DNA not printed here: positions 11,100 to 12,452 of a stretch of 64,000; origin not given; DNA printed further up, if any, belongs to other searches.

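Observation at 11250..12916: Internally duplicated Zn-ribbon protein of unknown function with a ~600-bp structured leader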

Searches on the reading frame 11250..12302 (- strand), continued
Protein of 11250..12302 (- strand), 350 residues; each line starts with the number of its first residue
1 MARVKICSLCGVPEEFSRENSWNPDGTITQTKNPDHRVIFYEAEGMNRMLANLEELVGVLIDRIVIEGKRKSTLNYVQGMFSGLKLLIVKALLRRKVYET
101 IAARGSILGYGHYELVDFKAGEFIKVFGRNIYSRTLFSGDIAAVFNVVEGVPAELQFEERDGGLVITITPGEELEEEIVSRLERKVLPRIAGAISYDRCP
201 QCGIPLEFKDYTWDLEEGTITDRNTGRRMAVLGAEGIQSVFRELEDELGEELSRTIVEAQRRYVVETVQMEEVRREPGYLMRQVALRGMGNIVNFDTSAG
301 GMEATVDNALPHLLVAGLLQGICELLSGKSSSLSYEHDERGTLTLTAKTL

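Call 37: find_encoding_contigs(protein=P0074, flank=7000, max_places=2)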
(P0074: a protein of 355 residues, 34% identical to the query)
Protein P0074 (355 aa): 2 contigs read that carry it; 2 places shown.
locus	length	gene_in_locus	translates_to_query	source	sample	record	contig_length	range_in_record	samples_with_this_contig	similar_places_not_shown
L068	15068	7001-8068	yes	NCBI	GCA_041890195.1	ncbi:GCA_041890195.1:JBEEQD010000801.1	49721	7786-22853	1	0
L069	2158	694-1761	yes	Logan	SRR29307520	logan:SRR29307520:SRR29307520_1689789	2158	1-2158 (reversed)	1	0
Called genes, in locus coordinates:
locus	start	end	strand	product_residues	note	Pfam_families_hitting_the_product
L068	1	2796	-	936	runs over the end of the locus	PF00690:Cation_ATPase_N, PF12710:HAD (faint), PF00122:E1-E2_ATPase, PF00702:Hydrolase, PF13246:Cation_ATPase, PF08282:Hydrolase_3 (faint), PF00689:Cation_ATPase_C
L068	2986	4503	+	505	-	PF09852:DUF2079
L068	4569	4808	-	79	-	PF20046:DUF6448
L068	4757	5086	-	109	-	PF20046:DUF6448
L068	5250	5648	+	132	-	PF02036:SCP2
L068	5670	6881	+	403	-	PF00557:Peptidase_M24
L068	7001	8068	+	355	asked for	-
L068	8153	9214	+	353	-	PF12797:Fer4_2 (faint), PF12837:Fer4_6 (faint), PF13237:Fer4_10 (weak), PF14697:Fer4_21, PF13187:Fer4_9 (weak), PF00037:Fer4 (weak)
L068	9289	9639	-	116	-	-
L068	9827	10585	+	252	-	PF06314:ADC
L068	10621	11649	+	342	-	PF02129:Peptidase_S15 (weak), PF12740:PETase (faint), PF00561:Abhydrolase_1, PF12146:Hydrolase_4, PF12697:Abhydrolase_6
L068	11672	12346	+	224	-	-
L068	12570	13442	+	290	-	-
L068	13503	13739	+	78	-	-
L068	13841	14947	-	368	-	PF12698:ABC2_membrane_3, PF01061:ABC2_membrane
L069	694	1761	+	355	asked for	-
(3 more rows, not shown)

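Call 38: find_encoding_contigs(protein=P0093, flank=7000, max_places=1)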
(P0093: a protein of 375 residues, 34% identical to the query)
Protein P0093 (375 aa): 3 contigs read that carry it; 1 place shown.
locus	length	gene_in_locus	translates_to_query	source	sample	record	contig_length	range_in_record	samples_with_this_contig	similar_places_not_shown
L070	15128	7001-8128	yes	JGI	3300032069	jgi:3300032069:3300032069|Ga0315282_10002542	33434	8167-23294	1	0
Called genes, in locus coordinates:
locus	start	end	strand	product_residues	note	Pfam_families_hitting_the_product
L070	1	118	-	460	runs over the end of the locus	PF00346:Complex1_49kDa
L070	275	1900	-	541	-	-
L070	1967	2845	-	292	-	-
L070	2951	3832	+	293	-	PF00730:HhH-GPD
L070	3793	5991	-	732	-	PF12228:DUF3604 (weak)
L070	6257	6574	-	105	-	PF10050:DUF2284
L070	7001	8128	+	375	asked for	-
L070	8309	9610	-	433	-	PF00817:IMS, PF11799:IMS_C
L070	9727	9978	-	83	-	PF20114:DUF6504 (weak)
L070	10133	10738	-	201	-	PF01726:LexA_DNA_bind, PF00717:Peptidase_S24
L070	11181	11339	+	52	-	-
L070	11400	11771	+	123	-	PF01740:STAS, PF13466:STAS_2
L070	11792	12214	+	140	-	PF13581:HATPase_c_2, PF02518:HATPase_c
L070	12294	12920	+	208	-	PF01135:PCMT, PF00398:RrnaAD (weak), PF13649:Methyltransf_25 (weak), PF13847:Methyltransf_31 (weak)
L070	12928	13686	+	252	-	PF00535:Glycos_transf_2, PF13641:Glyco_tranf_2_3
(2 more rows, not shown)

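Call 39: find_encoding_contigs(protein=P0106, flank=7000, max_places=1)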
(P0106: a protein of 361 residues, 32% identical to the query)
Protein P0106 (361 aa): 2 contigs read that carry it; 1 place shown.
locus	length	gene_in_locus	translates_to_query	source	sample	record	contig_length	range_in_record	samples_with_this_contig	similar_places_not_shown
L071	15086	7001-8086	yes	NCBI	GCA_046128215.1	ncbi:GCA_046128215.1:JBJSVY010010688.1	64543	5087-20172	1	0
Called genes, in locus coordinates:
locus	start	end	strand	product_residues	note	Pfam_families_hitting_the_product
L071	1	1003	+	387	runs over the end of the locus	PF01656:CbiA, PF02374:ArsA_ATPase (weak), PF10609:ParA, PF13614:AAA_31 (faint), PF02579:Nitro_FeMo-Co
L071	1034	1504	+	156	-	PF00037:Fer4, PF12797:Fer4_2 (weak), PF13237:Fer4_10, PF14697:Fer4_21 (weak), PF12838:Fer4_7, PF13187:Fer4_9, PF25160:LdpA_Fe-S-bd (weak), PF00037:Fer4, +6 more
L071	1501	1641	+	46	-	-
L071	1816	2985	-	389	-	PF02771:Acyl-CoA_dh_N, PF02770:Acyl-CoA_dh_M, PF00441:Acyl-CoA_dh_1, PF08028:Acyl-CoA_dh_2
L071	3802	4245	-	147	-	PF00011:HSP20, PF17886:ArsA_HSP20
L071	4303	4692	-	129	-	PF13411:MerR_1, PF13591:MerR_2 (weak), PF00376:MerR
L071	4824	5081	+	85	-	-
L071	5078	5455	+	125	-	PF01740:STAS, PF13466:STAS_2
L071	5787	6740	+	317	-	PF00291:PALP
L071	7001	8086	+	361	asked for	-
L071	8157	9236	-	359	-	-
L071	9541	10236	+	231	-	PF00072:Response_reg, PF00486:Trans_reg_C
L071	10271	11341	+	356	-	PF00672:HAMP (weak), PF00512:HisKA, PF02518:HATPase_c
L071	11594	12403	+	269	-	-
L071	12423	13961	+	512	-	PF12704:MacB_PCD (weak), PF02687:FtsX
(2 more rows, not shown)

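Call 40: find_encoding_contigs(protein=P0076, flank=7000, max_places=1)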
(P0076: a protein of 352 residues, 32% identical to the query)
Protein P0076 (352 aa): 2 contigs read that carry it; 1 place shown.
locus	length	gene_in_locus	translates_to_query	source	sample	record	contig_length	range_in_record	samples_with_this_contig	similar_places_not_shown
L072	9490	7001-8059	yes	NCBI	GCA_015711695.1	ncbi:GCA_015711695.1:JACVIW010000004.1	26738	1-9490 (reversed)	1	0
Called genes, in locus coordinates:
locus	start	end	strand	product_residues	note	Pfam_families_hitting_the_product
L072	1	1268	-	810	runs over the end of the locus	PF01833:TIG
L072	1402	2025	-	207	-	-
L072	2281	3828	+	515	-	PF00501:AMP-binding, PF13193:AMP-binding_C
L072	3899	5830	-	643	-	PF00150:Cellulase, PF01229:Glyco_hydro_39, PF02449:Glyco_hydro_42 (weak), PF01833:TIG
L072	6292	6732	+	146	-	PF03061:4HBT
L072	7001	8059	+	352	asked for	-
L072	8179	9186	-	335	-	PF04909:Amidohydro_2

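Call 41: find_encoding_contigs(protein=P0063, flank=7000, max_places=1)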
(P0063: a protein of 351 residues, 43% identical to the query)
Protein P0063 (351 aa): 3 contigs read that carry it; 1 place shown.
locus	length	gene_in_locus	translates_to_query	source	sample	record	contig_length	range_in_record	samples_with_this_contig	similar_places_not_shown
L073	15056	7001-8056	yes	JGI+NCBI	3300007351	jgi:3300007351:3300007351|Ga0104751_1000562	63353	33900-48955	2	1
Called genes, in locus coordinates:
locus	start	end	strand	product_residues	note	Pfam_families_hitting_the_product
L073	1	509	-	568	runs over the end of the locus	PF13439:Glyco_transf_4 (weak), PF13579:Glyco_trans_4_4 (weak), PF00534:Glycos_transf_1, PF13692:Glyco_trans_1_4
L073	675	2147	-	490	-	PF00535:Glycos_transf_2, PF10111:Glyco_tranf_2_2, PF13506:Glyco_transf_21 (weak), PF13641:Glyco_tranf_2_3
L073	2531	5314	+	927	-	PF01839:FG-GAP (faint), PF13570:Beta-prop_ACSF4 (weak), PF25292:Beta-prop_CGLA, PF13517:FG-GAP_3, PF18986:DUF5719 (faint), PF07100:ASRT (faint)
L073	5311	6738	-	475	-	PF02629:CoA_binding, PF13380:CoA_binding_2, PF13607:Succ_CoA_lig, PF19045:Ligase_CoA_2 (weak)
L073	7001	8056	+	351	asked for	-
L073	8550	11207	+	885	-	-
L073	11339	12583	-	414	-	PF00144:Beta-lactamase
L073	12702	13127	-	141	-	PF15569:Imm40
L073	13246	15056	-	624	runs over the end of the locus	PF13231:PMT_2, PF02366:PMT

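Call 43: find_encoding_contigs(protein=P0002, flank=5000, max_places=2)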
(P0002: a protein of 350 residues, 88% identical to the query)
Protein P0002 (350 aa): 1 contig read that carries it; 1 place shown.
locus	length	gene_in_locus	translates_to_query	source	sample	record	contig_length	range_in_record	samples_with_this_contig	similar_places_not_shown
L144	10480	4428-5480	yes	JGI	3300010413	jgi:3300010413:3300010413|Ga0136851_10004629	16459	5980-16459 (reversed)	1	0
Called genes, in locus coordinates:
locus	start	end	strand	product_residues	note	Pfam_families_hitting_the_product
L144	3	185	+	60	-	?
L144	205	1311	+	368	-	PF01590:GAF (weak), PF13185:GAF_2, PF13492:GAF_3, PF00989:PAS (weak), PF08448:PAS_4 (weak)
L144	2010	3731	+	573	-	PF00501:AMP-binding, PF13193:AMP-binding_C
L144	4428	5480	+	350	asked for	-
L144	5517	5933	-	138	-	PF12172:zf-ChsH2, PF01796:OB_ChsH2_C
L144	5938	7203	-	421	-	PF00108:Thiolase_N, PF22691:Thiolase_C_1, PF02803:Thiolase_C (weak)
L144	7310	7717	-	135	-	PF02310:B12-binding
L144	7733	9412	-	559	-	PF01642:MM_CoA_mutase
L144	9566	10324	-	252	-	PF00106:adh_short, PF08659:KR, PF13561:adh_short_C2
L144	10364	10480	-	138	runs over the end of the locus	PF14539:DUF4442 (weak), PF03061:4HBT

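Call 63: search_protein_families(library=pfam, alignment_id=A1, max_evalue=1)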
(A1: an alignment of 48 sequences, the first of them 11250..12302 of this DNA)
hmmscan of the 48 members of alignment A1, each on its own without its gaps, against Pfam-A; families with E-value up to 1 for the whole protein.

A. member 1, window:11250-12302:- (350 aa): 1 family
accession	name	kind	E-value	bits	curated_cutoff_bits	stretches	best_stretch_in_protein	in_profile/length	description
PF13824.12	zf-Mss51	-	0.057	14.1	27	0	198-214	16-32/55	Zinc-finger of mitochondrial splicing suppressor 51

B. families by the number of members that match (of 48 scanned): 51 families (the first 25 are shown)
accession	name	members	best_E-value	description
PF13824.12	zf-Mss51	38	4.5e-06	Zinc-finger of mitochondrial splicing suppressor 51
PF13248.11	Zn_ribbon_3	16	0.0039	zinc-ribbon domain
PF21349.2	RUBY_RBDX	11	0.0055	Rubrerythrin, rubredoxin-like domain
PF06677.18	Auto_anti-p27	10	0.064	Sjogren's syndrome/scleroderma autoantigen 1 (Autoantigen p27)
PF14354.12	Lar_restr_allev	8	0.011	Restriction alleviation protein Lar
PF17910.6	FeoB_Cyto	7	0.0087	FeoB cytosolic helical domain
PF13240.11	Zn_Ribbon_1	7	0.15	zinc-ribbon domain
PF18908.5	DUF5663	6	0.021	Protein of unknown function (DUF5663)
PF13453.11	Zn_ribbon_TFIIB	6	0.023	Transcription factor zinc-finger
PF09297.16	Zn_ribbon_NUD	6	0.038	NADH pyrophosphatase zinc ribbon domain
PF18508.7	zf_C2H2_13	5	0.026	Zinc finger domain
PF08271.17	Zn_Ribbon_TF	4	0.014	TFIIB zinc-binding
PF24460.1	DUF7575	4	0.032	Domain of unknown function (DUF7575)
PF16988.10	Vps36-NZF-N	4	0.054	Vacuolar protein sorting 36 NZF-N zinc-finger domain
PF21188.2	BRR2_plug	3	0.0014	Pre-mRNA-splicing helicase BRR2 plug domain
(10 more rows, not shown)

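Call 64: search_solved_structures(query=A1, max_evalue=10)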
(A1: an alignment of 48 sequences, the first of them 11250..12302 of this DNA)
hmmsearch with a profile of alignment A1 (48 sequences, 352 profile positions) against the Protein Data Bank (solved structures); distinct sequences matched with E-value up to 10: 11.
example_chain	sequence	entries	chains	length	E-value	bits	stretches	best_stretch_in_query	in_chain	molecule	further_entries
1nnq_A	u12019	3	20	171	0.019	16.9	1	69-208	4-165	Rubrerythrin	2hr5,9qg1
3mps_A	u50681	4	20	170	0.019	16.8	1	69-208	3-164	Rubrerythrin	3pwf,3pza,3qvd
7w5w_J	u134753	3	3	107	0.35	12.7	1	45-110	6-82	Regulatory protein SoxS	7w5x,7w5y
6xu8_Cj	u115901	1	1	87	0.42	12.4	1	194-228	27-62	Probable 60S ribosomal protein L37-A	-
2hy5_A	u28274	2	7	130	0.43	12.4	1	255-304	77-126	Putative sulfurtransferase dsrE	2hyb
4v6w_Cj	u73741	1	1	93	0.47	12.3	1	194-228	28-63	60S ribosomal protein L37-A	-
9eho_j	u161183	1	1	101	1.3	10.8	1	186-220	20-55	Ribosomal protein L37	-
4v3p_Ll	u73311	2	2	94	1.5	10.5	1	195-228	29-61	Ribosomal protein L37 | 60S ribosomal protein L37E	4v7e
8ip8_UA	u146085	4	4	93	1.6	10.5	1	195-228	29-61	60S ribosomal protein eL37 | Ribosomal protein L37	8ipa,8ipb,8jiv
1bry_Y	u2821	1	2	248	1.7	10.4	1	95-155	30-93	BRYODIN I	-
2lo3_A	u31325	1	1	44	1.9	10.3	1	195-213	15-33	SAGA-associated factor 73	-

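Call 71: search_protein_families(library=pfam, alignment_id=A4, max_evalue=0.00001)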
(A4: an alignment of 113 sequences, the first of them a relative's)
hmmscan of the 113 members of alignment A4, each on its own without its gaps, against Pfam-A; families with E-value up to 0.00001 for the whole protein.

A. member 1, L002:5043-6893:+ (616 aa): 2 families
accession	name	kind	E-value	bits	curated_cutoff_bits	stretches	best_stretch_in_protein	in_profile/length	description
PF00501.34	AMP-binding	-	2.2e-88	297.1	29.9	1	72-476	3-384/384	AMP-binding enzyme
PF13193.12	AMP-binding_C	-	7.2e-19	68.9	24.5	1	527-601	2-76/76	AMP-binding enzyme C-terminal domain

B. families by the number of members that match (of 113 scanned): 106 families (the first 25 are shown)
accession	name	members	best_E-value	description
PF00501.34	AMP-binding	12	2.7e-93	AMP-binding enzyme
PF13193.12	AMP-binding_C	11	2.7e-22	AMP-binding enzyme C-terminal domain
PF00108.29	Thiolase_N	5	1.6e-86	Thiolase, N-terminal domain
PF02803.24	Thiolase_C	5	1.6e-46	Thiolase, C-terminal domain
PF01943.22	Polysacc_synt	4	1.1e-33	Polysaccharide biosynthesis protein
PF13440.11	Polysacc_synt_3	4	3.4e-21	Polysaccharide biosynthesis protein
PF01553.26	Acyltransferase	3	3.1e-26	Acyltransferase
PF02310.24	B12-binding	3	1.1e-23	B12 binding domain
PF04055.27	Radical_SAM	3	1.7e-22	Radical SAM superfamily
PF00037.32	Fer4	3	2.9e-12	4Fe-4S binding domain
PF03023.19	MurJ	3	7.9e-12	Lipid II flippase MurJ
PF14697.11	Fer4_21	3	8.6e-10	4Fe-4S dicluster domain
PF12837.12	Fer4_6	3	9.7e-10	4Fe-4S binding domain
PF13237.11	Fer4_10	3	1.4e-08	4Fe-4S dicluster domain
PF13187.11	Fer4_9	3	3.5e-07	4Fe-4S dicluster domain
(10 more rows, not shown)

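Call 72: search_protein_representatives(alignment_id=A1)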
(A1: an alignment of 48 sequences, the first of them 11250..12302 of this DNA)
Query: 48 sequences, 352 profile positions. Proteins with E-value up to 0.001 (for the whole library): 552; up to 1e-10: 446; up to 1e-30: 255. The best 150 are listed.
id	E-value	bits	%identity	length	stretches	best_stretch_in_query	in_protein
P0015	3.8e-148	509.3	-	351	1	1-350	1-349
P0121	7.6e-126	435.9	-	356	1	1-351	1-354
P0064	5.6e-124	429.8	-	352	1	1-350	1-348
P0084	1.0e-123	428.9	-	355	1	1-351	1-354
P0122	2.0e-122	424.6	-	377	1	1-350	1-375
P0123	4.9e-122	423.4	-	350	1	1-351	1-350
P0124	1.0e-120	419.0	-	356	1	1-350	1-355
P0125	8.3e-119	412.7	-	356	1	1-350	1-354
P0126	1.8e-118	411.7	-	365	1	5-350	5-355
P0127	3.2e-115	401.0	-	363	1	3-351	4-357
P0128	5.8e-114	396.8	-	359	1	1-349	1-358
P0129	4.0e-113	394.0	-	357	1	1-350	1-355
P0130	1.1e-112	392.6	-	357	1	1-351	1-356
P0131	1.6e-112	392.1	-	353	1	1-350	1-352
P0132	6.6e-111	386.8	-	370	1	1-351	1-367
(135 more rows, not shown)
